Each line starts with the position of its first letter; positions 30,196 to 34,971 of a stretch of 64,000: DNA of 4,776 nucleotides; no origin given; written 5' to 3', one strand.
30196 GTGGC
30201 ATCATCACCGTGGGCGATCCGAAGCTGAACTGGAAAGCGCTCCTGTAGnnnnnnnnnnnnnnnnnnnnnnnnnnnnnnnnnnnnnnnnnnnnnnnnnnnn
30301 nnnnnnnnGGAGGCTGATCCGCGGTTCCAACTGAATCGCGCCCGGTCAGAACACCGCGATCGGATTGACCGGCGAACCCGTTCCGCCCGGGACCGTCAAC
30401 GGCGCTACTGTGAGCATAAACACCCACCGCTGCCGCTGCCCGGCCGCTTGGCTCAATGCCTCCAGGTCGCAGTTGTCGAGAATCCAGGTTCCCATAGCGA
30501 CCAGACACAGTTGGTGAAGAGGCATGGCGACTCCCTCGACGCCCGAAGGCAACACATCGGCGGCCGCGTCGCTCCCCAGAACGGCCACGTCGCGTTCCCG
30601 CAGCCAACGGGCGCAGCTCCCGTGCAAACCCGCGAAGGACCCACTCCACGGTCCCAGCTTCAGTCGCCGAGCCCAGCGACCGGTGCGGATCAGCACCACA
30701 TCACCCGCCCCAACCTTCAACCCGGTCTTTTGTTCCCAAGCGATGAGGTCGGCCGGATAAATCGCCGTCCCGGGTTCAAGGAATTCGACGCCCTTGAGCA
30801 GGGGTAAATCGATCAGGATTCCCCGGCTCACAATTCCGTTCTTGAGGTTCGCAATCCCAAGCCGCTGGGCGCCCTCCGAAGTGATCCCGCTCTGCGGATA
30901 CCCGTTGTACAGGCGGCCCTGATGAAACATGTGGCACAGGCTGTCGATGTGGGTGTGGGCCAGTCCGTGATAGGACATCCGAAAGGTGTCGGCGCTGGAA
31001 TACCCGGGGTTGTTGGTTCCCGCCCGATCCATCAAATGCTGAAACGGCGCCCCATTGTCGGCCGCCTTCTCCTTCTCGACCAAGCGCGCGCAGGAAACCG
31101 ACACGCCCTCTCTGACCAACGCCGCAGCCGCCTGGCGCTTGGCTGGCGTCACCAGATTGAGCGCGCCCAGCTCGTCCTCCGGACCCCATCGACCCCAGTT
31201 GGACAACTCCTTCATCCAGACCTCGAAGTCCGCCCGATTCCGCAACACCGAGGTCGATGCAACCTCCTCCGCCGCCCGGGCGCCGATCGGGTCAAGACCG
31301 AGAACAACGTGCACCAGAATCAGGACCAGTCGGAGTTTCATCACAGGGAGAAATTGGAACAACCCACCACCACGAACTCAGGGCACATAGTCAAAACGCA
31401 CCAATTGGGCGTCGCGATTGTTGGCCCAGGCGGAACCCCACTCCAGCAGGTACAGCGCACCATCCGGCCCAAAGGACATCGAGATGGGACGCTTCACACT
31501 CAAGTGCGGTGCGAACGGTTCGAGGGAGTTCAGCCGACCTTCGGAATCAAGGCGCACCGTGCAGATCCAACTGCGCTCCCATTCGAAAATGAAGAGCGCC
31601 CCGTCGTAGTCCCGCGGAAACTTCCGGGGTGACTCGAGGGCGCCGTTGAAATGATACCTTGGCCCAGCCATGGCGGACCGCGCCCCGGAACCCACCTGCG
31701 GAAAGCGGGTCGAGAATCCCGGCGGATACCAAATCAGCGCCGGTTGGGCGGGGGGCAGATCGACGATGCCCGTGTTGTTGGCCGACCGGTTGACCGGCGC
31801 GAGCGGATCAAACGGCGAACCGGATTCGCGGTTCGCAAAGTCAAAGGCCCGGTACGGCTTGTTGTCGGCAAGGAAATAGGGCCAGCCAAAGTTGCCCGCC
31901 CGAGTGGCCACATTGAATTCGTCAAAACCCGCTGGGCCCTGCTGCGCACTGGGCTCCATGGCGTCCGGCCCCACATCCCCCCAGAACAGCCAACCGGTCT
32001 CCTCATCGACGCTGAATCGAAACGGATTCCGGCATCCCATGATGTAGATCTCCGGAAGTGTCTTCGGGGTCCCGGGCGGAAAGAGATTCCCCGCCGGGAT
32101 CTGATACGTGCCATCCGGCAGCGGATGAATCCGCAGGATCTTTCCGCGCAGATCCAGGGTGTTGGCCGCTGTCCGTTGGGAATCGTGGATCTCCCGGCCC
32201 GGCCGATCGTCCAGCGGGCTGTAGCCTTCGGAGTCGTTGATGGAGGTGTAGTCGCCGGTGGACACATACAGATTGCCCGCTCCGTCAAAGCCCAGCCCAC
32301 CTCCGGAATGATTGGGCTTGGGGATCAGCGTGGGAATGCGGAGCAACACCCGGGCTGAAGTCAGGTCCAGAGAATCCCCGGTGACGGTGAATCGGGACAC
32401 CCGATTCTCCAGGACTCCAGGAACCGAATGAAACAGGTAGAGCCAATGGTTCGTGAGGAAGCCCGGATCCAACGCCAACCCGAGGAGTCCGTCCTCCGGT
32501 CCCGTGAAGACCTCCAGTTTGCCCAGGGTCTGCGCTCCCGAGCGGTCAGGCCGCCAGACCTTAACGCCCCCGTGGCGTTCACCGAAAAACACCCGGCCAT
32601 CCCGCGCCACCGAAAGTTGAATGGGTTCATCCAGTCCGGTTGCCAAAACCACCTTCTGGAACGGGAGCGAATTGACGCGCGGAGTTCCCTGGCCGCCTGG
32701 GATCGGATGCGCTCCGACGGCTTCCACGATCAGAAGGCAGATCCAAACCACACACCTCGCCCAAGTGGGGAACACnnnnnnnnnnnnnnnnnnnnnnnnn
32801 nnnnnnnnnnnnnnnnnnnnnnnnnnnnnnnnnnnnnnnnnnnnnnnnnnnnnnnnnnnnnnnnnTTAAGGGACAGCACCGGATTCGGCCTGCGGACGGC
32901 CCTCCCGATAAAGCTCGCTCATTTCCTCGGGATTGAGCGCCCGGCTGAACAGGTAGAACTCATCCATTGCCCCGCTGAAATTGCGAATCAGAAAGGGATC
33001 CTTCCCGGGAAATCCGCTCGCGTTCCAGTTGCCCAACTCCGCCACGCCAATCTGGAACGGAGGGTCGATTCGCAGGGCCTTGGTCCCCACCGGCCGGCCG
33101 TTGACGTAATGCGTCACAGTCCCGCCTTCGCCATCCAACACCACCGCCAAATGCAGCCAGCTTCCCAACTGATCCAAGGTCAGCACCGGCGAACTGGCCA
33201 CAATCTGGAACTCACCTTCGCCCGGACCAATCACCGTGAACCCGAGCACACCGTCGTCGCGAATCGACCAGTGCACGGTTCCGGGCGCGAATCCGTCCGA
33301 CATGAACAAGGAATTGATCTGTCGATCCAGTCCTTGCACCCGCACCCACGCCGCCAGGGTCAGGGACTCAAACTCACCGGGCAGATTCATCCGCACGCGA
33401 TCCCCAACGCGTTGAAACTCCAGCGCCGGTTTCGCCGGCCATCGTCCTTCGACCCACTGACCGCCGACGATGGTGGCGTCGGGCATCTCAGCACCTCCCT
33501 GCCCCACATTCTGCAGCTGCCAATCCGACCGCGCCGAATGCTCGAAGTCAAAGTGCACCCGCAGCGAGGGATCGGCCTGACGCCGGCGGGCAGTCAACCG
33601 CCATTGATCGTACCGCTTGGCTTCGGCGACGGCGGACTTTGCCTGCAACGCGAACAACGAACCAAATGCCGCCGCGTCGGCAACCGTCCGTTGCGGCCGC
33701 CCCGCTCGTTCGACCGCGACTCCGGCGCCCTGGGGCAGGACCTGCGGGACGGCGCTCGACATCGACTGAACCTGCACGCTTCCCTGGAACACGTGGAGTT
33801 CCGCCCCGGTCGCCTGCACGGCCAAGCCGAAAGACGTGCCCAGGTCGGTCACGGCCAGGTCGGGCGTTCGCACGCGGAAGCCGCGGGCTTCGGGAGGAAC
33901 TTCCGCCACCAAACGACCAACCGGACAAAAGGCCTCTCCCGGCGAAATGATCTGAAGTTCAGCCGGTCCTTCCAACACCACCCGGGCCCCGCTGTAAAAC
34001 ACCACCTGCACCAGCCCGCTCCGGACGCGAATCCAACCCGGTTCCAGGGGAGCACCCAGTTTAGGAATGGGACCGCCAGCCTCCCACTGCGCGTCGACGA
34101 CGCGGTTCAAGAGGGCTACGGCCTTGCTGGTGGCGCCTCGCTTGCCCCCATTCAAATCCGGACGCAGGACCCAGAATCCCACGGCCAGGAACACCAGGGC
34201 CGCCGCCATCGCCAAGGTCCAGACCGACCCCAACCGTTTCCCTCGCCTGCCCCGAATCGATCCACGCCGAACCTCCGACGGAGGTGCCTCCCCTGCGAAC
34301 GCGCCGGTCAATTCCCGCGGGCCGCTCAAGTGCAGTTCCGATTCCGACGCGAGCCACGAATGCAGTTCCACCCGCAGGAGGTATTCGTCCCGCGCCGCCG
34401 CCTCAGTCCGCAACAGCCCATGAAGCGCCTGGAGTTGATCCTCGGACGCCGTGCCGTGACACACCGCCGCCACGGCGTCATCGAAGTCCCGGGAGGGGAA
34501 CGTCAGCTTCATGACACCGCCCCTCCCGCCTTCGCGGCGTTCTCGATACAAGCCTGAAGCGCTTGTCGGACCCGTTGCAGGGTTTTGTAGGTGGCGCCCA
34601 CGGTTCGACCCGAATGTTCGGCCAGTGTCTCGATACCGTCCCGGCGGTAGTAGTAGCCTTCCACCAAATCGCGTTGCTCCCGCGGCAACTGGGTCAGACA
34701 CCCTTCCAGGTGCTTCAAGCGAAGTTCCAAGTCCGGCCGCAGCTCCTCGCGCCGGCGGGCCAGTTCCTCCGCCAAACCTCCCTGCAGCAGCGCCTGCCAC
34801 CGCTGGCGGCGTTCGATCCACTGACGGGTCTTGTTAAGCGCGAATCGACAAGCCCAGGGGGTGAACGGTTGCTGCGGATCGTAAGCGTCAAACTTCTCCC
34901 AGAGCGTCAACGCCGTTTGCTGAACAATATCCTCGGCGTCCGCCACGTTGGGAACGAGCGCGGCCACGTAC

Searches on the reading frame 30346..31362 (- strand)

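Call 65: search_protein_families(library=pfam, proteins=[window:30346-31362:-], max_evalue=0.001)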
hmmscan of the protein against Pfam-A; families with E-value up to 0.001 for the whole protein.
window:30346-31362:- (338 aa): 1 family
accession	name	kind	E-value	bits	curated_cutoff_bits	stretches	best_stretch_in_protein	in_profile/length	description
PF04199.19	Cyclase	-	1.6e-16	61.3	23.1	1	125-267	20-138/142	Putative cyclase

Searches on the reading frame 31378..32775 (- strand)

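Call 65: search_protein_families(library=pfam, proteins=[window:31378-32775:-], max_evalue=0.001)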
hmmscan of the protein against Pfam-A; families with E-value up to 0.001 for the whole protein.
window:31378-32775:- (465 aa): 1 family
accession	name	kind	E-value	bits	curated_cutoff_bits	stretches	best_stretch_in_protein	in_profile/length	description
PF07995.17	GSDH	-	3.1e-33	115.9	25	1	48-302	1-223/332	Glucose / Sorbosone dehydrogenase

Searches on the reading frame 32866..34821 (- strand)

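Call 65: search_protein_families(library=pfam, proteins=[window:32866-34821:-], max_evalue=0.001)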
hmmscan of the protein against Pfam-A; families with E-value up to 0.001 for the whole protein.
window:32866-34821:- (651 aa): 2 families
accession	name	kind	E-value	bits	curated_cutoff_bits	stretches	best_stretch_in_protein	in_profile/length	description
PF13385.13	Laminin_G_3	-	1.4e-17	64.7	27.6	1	485-633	17-149/151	Concanavalin A-like lectin/glucanases superfamily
PF04773.18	FecR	-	5.5e-05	24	24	1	302-350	48-97/97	FecR protein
